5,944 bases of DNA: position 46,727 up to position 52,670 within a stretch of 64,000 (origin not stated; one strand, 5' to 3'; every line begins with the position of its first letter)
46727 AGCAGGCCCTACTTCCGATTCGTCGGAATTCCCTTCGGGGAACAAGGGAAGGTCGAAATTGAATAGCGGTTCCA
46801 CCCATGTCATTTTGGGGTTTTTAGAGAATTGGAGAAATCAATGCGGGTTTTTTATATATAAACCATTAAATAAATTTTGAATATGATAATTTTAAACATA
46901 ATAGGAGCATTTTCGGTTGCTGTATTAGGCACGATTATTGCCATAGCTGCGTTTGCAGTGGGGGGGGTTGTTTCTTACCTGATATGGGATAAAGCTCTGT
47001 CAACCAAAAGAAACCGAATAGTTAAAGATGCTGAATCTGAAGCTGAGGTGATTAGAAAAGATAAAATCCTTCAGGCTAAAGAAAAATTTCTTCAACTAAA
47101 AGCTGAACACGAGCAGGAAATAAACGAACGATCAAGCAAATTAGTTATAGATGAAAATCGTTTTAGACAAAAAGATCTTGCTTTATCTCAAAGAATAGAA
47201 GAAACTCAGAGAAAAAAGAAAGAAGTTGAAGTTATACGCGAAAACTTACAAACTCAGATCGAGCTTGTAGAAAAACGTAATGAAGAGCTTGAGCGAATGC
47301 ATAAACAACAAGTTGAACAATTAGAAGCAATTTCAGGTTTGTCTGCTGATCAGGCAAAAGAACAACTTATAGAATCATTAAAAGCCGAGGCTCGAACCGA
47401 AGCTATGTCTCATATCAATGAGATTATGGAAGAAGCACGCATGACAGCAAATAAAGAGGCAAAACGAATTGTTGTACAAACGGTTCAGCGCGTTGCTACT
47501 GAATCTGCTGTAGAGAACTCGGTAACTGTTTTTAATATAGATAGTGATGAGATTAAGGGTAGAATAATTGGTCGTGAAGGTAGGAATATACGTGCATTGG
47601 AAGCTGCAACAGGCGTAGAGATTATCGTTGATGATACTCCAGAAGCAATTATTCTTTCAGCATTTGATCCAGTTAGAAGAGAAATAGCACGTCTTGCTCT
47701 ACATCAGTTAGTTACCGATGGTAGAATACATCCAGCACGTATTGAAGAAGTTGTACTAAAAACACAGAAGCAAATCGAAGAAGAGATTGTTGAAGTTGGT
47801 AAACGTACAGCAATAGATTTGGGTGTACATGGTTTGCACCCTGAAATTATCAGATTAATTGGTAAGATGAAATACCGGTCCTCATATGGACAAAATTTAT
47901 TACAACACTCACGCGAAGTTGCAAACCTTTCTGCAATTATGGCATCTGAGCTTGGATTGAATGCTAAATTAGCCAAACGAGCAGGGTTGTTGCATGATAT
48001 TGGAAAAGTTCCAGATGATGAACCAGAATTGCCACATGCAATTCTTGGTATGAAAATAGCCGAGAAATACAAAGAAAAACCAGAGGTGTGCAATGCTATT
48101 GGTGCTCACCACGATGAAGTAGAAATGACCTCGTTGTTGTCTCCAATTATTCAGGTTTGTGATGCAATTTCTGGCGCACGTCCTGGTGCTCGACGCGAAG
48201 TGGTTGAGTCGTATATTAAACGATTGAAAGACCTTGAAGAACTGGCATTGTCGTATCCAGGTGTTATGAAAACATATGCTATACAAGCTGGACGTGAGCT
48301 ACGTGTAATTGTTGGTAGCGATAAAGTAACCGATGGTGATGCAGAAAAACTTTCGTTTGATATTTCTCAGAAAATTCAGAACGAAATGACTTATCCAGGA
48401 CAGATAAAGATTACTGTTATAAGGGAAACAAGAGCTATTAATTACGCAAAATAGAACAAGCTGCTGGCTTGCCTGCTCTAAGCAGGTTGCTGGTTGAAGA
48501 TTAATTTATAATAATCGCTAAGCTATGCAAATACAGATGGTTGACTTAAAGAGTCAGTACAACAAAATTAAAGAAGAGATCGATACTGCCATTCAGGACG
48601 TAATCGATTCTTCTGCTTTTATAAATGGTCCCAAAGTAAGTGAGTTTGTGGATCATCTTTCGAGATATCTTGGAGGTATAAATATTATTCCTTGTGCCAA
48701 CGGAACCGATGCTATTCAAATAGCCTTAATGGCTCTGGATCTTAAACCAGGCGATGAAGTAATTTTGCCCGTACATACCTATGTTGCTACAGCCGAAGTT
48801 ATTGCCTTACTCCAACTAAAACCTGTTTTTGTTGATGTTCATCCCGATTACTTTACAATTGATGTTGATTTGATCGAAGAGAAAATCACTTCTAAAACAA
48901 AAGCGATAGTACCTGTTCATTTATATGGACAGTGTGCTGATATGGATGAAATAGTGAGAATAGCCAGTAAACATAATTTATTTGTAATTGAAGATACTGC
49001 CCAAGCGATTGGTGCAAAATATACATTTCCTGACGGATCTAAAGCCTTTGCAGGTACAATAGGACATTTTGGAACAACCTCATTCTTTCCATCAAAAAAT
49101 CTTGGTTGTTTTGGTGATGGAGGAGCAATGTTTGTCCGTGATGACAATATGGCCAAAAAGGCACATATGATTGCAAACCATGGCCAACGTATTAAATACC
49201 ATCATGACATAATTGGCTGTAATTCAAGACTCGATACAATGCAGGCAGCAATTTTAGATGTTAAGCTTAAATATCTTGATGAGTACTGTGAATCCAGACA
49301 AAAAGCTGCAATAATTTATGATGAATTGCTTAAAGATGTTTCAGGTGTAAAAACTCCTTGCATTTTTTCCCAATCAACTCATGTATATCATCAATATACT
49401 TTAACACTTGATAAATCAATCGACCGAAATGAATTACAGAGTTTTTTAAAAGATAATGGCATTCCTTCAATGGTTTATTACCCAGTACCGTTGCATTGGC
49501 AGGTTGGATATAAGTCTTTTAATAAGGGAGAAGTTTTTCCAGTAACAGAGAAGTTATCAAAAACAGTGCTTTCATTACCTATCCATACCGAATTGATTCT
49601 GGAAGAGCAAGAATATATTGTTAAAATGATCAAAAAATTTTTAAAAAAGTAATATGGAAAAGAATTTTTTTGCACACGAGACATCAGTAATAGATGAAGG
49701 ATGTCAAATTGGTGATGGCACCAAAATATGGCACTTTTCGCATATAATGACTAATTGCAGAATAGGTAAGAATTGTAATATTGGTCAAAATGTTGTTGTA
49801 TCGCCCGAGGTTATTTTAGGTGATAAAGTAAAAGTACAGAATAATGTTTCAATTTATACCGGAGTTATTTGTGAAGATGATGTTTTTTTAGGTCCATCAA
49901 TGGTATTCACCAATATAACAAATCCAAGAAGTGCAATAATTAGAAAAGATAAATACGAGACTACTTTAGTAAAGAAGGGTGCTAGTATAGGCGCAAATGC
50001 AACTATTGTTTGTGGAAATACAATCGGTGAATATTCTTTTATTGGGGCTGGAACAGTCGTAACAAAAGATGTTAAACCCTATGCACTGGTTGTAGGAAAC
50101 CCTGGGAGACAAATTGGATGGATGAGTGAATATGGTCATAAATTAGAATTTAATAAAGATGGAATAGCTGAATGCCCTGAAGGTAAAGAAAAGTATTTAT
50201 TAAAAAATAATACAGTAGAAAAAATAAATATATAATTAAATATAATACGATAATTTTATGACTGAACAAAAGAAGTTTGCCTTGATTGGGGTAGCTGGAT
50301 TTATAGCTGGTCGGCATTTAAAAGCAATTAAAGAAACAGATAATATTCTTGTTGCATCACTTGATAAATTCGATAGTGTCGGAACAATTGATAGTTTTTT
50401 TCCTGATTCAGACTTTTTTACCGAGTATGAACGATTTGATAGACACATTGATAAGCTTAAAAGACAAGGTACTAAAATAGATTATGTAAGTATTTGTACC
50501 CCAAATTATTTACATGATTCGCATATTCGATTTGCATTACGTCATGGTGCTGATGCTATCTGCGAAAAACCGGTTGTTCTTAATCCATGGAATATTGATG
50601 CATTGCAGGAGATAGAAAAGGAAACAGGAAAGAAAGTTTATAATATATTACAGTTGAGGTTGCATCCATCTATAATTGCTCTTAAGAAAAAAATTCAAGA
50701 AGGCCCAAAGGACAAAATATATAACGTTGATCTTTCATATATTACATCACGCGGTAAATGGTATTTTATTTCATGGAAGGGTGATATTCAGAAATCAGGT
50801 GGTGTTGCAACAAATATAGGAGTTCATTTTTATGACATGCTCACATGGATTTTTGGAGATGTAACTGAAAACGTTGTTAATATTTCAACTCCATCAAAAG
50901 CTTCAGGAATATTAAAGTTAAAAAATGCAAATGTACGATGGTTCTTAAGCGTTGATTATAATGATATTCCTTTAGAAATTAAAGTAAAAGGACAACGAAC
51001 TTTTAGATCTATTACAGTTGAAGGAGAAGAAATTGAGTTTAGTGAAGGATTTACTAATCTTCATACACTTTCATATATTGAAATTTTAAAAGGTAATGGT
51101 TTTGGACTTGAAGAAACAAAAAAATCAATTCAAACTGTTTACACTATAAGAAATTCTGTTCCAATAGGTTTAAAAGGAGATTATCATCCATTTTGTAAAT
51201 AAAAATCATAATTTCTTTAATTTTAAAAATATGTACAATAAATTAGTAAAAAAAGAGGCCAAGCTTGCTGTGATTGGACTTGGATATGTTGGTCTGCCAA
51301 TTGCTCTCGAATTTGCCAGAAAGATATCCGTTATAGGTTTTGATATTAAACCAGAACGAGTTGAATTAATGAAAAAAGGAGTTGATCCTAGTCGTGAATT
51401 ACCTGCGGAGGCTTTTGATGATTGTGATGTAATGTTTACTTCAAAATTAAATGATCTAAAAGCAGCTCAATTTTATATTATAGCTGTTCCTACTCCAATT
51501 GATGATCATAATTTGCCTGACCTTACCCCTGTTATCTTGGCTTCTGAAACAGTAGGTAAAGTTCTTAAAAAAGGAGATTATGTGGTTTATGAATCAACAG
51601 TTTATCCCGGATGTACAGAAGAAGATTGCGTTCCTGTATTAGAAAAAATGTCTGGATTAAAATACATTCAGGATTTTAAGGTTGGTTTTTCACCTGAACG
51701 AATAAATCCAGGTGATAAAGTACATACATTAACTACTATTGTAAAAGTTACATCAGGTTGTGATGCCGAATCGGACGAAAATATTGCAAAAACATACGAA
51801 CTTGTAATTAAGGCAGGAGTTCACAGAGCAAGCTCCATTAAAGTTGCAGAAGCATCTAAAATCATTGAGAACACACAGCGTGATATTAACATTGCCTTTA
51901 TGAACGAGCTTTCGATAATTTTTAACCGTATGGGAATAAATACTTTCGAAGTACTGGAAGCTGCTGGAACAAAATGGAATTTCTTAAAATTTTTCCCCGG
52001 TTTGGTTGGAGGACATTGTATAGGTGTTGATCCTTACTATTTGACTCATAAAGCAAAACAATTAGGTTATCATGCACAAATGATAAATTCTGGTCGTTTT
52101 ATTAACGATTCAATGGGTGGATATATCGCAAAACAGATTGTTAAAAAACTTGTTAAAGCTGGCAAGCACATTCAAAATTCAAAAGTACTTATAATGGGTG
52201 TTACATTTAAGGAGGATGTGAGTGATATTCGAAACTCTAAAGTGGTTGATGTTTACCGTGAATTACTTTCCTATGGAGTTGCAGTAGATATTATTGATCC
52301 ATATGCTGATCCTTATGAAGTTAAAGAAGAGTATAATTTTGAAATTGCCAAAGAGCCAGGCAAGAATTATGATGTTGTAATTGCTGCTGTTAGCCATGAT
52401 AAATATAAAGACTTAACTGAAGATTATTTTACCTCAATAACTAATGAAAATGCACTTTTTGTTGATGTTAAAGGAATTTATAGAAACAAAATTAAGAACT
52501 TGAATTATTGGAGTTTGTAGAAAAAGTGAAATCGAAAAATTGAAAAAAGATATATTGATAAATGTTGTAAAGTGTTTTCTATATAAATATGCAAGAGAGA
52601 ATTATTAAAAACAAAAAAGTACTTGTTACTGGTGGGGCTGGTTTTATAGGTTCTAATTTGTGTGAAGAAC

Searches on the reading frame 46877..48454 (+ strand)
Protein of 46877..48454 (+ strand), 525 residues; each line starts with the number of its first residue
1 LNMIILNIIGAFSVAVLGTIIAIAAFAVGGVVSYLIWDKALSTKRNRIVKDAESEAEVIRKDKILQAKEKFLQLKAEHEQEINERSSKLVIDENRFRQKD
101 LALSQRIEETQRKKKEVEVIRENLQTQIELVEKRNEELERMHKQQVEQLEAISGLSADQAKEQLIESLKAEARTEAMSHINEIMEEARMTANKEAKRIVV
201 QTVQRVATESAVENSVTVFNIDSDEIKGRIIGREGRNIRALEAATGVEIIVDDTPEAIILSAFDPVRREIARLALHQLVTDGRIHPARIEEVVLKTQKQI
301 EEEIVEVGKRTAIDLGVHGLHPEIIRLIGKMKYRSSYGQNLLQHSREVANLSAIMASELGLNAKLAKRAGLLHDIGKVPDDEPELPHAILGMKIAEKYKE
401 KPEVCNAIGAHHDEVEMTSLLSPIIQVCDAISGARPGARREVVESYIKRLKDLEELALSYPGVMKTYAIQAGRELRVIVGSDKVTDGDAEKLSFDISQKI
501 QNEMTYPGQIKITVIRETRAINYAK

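Call 9: search_protein_families(library=pfam, proteins=[window:46877-48454:+], max_evalue=0.001)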
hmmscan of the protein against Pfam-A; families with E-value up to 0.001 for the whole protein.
window:46877-48454:+ (525 aa): 5 families
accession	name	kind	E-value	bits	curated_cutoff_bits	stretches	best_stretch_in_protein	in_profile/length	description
PF12072.13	RNase_Y_N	-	6e-36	124.2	32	1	19-209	7-200/201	RNase Y N-terminal region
PF01966.28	HD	-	3.9e-20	72.7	22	1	342-432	2-114/116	HD domain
PF00013.35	KH_1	-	1.5e-06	28.3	21.5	1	220-272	5-61/66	KH domain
PF08668.18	HDOD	-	2e-05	24.6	22.9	1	339-378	93-133/196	HDOD domain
PF13083.13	KH_KhpA-B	-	0.00058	20.2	32.1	0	205-242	19-55/73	KhpA/KhpB, KH domain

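Call 11: find_encoding_contigs(protein=window:46877-48454:+, flank=2000, max_places=4)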
Protein window:46877-48454:+ (525 aa): no gene with exactly this product is on record in the collection.
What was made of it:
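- Tried and rejected: Exact look-up of the window's RNase Y. Nothing on record (call 11).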

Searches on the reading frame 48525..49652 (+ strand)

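Call 9: search_protein_families(library=pfam, proteins=[window:48525-49652:+], max_evalue=0.001)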
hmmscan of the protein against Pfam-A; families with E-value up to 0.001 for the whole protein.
window:48525-49652:+ (375 aa): 5 families
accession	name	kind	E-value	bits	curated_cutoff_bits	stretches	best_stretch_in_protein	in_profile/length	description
PF01041.23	DegT_DnrJ_EryC1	-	1.3e-109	367.2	19.8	1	14-369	2-359/360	DegT/DnrJ/EryC1/StrS aminotransferase family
PF00155.27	Aminotran_1_2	-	2e-10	40.9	19.7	1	56-284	70-302/361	Aminotransferase class I and II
PF00266.25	Aminotran_5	-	3.7e-07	29.9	21.5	1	53-164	63-182/371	Aminotransferase class-V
PF01212.27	Beta_elim_lyase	-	5.8e-06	26.3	27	1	34-224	30-231/288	Beta-eliminating lyase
PF01053.26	Cys_Met_Meta_PP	-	4.9e-05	22.5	27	1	37-158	53-174/381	Cys/Met metabolism PLP-dependent enzyme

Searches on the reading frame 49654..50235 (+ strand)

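Call 9: search_protein_families(library=pfam, proteins=[window:49654-50235:+], max_evalue=0.001)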
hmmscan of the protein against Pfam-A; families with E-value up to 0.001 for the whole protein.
window:49654-50235:+ (193 aa): 4 families
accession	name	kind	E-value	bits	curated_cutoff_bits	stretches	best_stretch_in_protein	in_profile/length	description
PF00132.30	Hexapep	-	1.1e-20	72.8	27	2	16-50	1-35/36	Bacterial transferase hexapeptide (six repeats)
PF25084.1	LbH_EIF2B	-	1.2e-11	45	54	1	2-75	7-78/105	EIF2B subunit epsilon LbH domain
PF14602.12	Hexapep_2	-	9.2e-11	41.7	27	1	36-68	3-33/34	Hexapeptide repeat of succinyl-transferase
PF25087.1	GMPPB_C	-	0.00018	21.6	39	0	34-61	10-37/110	GMPPB C-terminal domain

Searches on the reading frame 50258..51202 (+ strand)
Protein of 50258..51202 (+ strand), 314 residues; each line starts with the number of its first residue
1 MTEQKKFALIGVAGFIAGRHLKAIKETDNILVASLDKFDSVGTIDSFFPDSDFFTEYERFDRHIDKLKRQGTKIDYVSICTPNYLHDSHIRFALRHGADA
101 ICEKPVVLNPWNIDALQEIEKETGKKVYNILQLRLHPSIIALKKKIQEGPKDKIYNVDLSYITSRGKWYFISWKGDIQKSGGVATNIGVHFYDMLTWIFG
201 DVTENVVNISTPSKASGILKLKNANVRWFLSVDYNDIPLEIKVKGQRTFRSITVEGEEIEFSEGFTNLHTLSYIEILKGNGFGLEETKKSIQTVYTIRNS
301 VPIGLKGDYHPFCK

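Call 64: search_protein_families(library=pfam, proteins=[window:50258-51202:+], max_evalue=0.00001)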
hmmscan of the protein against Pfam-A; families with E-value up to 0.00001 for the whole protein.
window:50258-51202:+ (314 aa): 3 families
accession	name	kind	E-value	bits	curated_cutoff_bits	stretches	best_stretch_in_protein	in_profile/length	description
PF01408.29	GFO_IDH_MocA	-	5.1e-17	63.1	24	1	6-128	2-117/120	Oxidoreductase family, NAD-binding Rossmann fold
PF02894.22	GFO_IDH_MocA_C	-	1.4e-15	58.1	22.9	1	143-229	1-99/218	Oxidoreductase family, C-terminal alpha/beta domain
PF22725.1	GFO_IDH_MocA_C3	-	1.3e-07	32.1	27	1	141-213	3-76/124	GFO/IDH/MocA C-terminal domain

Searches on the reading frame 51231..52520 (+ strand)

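Call 64: search_protein_families(library=pfam, proteins=[window:51231-52520:+], max_evalue=0.00001)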
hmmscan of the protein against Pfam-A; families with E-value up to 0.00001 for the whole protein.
window:51231-52520:+ (429 aa): 3 families
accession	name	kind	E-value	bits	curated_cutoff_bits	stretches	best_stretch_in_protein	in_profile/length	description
PF03721.20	UDPG_MGDP_dh_N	-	6.3e-31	107.8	27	1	11-186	2-184/187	UDP-glucose/GDP-mannose dehydrogenase family, NAD binding domain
PF00984.24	UDPG_MGDP_dh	-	2.1e-25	89.1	25.4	1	205-293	2-93/94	UDP-glucose/GDP-mannose dehydrogenase family, central domain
PF03720.21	UDPG_MGDP_dh_C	-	3.9e-21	75.8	30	1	320-418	1-102/103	UDP-glucose/GDP-mannose dehydrogenase family, UDP binding domain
